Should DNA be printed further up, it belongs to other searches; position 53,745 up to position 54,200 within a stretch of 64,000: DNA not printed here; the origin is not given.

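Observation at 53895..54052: Unlisted 52-codon ORF wedged between leuD and leuB with strong RBS and stop/start overlap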

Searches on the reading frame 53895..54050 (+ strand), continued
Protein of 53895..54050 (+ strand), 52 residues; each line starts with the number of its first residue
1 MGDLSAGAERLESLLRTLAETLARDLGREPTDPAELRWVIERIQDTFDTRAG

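Call 33: search_solved_structures(query=A3, max_evalue=10, show_alignments=3)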
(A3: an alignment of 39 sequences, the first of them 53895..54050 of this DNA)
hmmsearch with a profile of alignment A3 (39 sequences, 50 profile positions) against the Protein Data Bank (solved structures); distinct sequences matched with E-value up to 10: 3.
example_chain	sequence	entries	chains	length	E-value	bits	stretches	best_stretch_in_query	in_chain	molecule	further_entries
7bqr_A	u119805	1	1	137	0.048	17.2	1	4-41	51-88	Mussoc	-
4hxt_A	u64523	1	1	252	0.088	16.4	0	8-33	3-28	De Novo Protein OR329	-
4rv1_A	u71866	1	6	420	0.21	15.2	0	8-33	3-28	Engineered Protein OR497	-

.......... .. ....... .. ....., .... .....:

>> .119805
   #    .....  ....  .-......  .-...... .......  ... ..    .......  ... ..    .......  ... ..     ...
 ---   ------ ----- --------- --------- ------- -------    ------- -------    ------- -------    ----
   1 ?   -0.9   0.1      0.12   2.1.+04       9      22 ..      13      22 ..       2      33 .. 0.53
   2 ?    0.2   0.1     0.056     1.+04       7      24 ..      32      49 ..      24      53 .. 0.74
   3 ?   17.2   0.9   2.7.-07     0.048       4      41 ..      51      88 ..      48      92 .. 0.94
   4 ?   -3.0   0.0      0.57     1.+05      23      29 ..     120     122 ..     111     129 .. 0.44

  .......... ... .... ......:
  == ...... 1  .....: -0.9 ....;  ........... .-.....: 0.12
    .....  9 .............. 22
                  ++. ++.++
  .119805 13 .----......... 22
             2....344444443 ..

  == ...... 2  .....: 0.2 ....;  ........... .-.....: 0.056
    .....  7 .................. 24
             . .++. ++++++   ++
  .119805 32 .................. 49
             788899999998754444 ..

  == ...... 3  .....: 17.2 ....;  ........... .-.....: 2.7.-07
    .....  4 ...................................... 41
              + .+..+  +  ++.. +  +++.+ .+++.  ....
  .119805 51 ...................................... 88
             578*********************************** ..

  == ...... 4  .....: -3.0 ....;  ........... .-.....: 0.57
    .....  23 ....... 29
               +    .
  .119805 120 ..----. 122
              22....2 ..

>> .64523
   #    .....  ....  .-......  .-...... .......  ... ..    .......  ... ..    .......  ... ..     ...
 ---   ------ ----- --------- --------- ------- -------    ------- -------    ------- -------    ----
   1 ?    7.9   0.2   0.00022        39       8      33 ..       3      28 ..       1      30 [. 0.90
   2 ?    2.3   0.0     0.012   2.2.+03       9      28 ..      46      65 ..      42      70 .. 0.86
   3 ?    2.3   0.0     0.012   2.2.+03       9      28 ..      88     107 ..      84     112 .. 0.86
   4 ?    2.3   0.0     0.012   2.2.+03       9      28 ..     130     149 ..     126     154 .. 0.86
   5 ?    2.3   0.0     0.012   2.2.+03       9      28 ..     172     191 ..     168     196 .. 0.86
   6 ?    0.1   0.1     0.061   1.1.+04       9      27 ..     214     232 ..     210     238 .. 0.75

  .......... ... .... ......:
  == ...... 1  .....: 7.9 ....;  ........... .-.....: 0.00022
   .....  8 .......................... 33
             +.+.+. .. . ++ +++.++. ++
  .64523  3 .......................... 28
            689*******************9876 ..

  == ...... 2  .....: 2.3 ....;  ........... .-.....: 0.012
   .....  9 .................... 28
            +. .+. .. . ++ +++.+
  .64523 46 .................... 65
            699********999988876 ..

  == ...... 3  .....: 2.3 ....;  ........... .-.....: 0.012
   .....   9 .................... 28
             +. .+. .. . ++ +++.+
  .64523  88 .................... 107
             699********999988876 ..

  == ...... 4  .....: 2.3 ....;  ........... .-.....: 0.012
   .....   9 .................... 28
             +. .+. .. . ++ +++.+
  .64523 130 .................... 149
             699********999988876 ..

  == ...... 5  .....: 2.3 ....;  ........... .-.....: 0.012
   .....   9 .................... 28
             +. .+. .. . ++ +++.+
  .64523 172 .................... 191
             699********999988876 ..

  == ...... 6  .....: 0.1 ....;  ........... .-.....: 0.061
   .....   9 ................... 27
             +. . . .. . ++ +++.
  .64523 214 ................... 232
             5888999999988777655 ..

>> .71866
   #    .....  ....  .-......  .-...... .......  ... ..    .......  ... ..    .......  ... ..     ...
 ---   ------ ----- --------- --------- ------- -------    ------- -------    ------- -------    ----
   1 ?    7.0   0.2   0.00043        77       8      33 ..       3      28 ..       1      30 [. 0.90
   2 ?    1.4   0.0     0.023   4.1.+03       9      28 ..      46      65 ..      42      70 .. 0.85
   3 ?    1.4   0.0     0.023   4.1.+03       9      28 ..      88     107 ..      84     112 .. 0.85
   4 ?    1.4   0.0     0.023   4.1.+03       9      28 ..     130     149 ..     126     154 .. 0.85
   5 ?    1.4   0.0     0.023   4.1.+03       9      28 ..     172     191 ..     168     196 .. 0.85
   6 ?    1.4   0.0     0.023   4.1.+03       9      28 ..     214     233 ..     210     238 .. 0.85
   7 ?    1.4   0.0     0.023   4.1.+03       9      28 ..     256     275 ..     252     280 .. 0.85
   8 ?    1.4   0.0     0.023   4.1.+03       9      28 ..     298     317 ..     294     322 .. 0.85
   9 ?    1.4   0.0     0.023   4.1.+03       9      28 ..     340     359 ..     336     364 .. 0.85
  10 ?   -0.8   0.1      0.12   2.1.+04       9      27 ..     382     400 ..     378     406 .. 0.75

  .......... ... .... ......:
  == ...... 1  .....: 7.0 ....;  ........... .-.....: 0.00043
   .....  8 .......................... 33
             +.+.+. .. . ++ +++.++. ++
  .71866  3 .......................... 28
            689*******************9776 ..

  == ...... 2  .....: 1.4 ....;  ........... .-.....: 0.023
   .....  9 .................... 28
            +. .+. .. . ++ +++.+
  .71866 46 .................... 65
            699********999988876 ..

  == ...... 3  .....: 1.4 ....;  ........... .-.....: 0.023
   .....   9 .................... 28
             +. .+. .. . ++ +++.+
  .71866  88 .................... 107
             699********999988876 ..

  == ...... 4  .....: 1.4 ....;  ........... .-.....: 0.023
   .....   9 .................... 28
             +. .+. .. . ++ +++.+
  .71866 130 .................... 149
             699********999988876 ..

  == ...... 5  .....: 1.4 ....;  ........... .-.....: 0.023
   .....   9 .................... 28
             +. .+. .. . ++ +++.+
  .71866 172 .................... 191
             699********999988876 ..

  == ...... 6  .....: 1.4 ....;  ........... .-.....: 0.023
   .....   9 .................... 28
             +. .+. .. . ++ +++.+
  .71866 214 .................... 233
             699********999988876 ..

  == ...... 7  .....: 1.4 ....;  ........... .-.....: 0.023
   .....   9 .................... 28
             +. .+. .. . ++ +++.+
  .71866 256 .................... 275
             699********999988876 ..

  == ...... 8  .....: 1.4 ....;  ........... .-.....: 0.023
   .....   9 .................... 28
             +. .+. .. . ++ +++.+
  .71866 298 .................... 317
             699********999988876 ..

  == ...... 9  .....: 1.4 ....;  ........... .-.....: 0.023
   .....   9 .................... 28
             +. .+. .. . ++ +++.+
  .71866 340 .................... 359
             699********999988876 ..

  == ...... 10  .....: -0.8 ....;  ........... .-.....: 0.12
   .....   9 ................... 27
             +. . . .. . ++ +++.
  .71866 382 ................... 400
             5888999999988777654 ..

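Call 43: fold_search(model_id=the predicted structure, library=pdb)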
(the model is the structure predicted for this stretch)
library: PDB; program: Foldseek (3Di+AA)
matches with E <= 10: 82; with E <= 0.001: 0
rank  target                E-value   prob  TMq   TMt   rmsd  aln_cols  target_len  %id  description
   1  8qz0_L                1.9e+00  0.28  0.49  0.34   5.5        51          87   33  SWR1-hexasome-dimer complex (released 2024-10-02)
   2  8yjf_H                2.1e+00  0.41  0.52  0.35   2.9        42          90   28  Structure of human SPT16 MD-CTD and MCM2 HBD chaperoning a histone H3-H4 tetramer and an H2A-H2B dimer (released 2024-03-20)
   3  6n1z_B                3.1e+00  0.23  0.49  0.34   5.8        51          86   24  Importin-9 bound to H2A-H2B (released 2019-03-20)
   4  4wnn_C                3.3e+00  0.21  0.50  0.36   5.4        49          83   31  SPT16-H2A-H2B FACT HISTONE Complex (released 2015-10-21)
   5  9mmt_D                4.1e+00  0.30  0.54  0.62   2.5        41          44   17  H2AX containing nucleosome, Unwrapped (Class 2) (released 2025-10-29)
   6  7yqk_G                4.7e+00  0.16  0.50  0.29   5.4        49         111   26  cryo-EM structure of gammaH2AXK15ub-H4K20me2 nucleosome bound to 53BP1 (released 2022-08-17)
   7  2rae                  5.0e+00  0.14  0.46  0.17   3.2        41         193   27  Crystal structure of a TetR/AcrR family transcriptional regulator from Rhodococcus sp. RHA1 (released 2007-09-25)
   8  6iao_B                5.0e+00  0.07  0.32  0.05   9.2        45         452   24  Structure of Cytochrome P450 BM3 M11 mutant in complex with DTT at resolution 2.16A (released 2019-06-05)
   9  9gxa_C                5.4e+00  0.20  0.54  0.40   2.6        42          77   26  CENP-A/H4 di-tetrasome assembled on alpha-satellite DNA. (released 2025-01-29)
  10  3an2_G                5.4e+00  0.20  0.52  0.31   2.4        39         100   31  The structure of the centromeric nucleosome containing CENP-A (released 2011-07-20)
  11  3r45_A                5.4e+00  0.18  0.54  0.39   3.2        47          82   23  Structure of a CENP-A-Histone H4 Heterodimer in complex with chaperone HJURP (released 2011-04-06)
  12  6n1z_E                5.4e+00  0.18  0.49  0.34   2.6        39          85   28  Importin-9 bound to H2A-H2B (released 2019-03-20)
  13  9qik_B                5.8e+00  0.18  0.49  0.32   2.6        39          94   28  M2 nucleosome (released 2026-01-21)
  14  8i17_G                6.2e+00  0.18  0.50  0.35   2.5        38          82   32  Structural basis for H2A-H2B recognitions by human Spt16 (released 2023-02-22)
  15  5z23_E                6.2e+00  0.18  0.54  0.32   2.6        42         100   24  Crystal structure of the nucleosome containing a chimeric histone H3/CENP-A CATD (released 2019-02-13)
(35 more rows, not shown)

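Call 50: predict_structure(alignment_id=A3)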
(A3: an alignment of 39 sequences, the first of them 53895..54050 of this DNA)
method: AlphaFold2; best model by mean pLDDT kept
length: 52 residues; sequences in the alignment: 39
mean_pLDDT: 84.8   pTM: 0.58
mean pLDDT of the five models: 84.8, 79.8, 77.5, 75.3, 74.5
residues with pLDDT >= 90: 24; 70-90: 22; 50-70: 6; < 50: 0
segments of 3 or more residues with pLDDT < 50: none
pLDDT, mean of each block of 10 residues (from residue 1): 70 92 85 90 90 71
secondary structure, 60 per line:
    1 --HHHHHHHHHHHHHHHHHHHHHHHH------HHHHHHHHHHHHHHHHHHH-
elements in order: H3-26 H33-51

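Call 72: search_protein_families(library=ncbifam, proteins=[P0012, P0007], max_evalue=10)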
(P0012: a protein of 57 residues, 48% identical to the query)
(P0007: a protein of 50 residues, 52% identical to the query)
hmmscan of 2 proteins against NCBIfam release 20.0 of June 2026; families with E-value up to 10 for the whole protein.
P0012 (57 aa): 0 families

P0007 (50 aa): 1 family
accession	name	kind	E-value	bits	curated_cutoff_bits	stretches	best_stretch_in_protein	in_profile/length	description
TIGR02347.1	chap_CCT_zeta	equivalog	0.13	10.8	587.15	1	2-47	454-498/531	T-complex protein 1 subunit zeta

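Call 78: list_cluster_members(proteins=[P0001, P0006, P0008, P0009, P0018, P0026, P0033, P0036, P0048, P0057])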
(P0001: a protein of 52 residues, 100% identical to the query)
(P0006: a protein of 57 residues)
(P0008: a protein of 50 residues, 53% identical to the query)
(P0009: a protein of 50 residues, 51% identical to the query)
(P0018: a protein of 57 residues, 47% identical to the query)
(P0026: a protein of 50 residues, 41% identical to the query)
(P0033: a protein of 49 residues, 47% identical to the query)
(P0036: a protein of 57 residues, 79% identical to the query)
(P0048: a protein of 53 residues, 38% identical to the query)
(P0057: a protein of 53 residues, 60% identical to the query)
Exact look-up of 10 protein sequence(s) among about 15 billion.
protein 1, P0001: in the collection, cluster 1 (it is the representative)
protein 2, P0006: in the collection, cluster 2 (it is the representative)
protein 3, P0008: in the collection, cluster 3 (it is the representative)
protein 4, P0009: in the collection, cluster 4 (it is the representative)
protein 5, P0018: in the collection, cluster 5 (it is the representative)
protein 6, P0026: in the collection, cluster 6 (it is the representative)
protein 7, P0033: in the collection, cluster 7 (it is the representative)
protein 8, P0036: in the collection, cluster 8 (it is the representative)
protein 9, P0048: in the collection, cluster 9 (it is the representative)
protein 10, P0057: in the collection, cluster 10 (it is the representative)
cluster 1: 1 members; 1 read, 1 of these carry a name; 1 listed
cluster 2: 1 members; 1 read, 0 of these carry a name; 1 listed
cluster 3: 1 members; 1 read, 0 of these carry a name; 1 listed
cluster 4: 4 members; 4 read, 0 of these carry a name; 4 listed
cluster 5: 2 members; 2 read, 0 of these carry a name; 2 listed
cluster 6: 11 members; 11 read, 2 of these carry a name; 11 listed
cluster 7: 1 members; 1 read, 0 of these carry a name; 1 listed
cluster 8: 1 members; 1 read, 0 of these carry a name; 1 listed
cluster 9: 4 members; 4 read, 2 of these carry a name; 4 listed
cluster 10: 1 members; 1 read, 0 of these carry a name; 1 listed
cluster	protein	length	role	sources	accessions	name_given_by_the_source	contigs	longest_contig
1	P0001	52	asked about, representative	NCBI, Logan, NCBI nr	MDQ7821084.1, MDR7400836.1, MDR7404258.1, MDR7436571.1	MAG: hypothetical protein QN173_10745 [Armatimonadota bacterium] | hypothetical protein [Armatimonadota bacterium]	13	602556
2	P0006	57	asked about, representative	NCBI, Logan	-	-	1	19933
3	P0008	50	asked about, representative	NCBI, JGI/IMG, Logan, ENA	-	-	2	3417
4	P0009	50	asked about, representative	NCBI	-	-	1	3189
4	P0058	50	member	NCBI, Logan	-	-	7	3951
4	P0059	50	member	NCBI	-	-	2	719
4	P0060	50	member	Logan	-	-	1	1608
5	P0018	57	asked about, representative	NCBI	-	-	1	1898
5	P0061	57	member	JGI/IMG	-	-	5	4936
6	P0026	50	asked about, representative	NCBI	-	-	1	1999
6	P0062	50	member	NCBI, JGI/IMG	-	hypothetical protein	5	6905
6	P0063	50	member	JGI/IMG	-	hypothetical protein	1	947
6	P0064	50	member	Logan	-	-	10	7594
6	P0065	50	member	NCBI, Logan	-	-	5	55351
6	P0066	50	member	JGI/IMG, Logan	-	-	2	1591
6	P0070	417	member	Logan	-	-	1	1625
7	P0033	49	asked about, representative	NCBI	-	-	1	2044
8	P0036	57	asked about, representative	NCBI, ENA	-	-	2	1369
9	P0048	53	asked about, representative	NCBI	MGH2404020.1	MAG: hypothetical protein ACRDGN_06075 [bacterium]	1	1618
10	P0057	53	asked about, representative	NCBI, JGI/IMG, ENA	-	-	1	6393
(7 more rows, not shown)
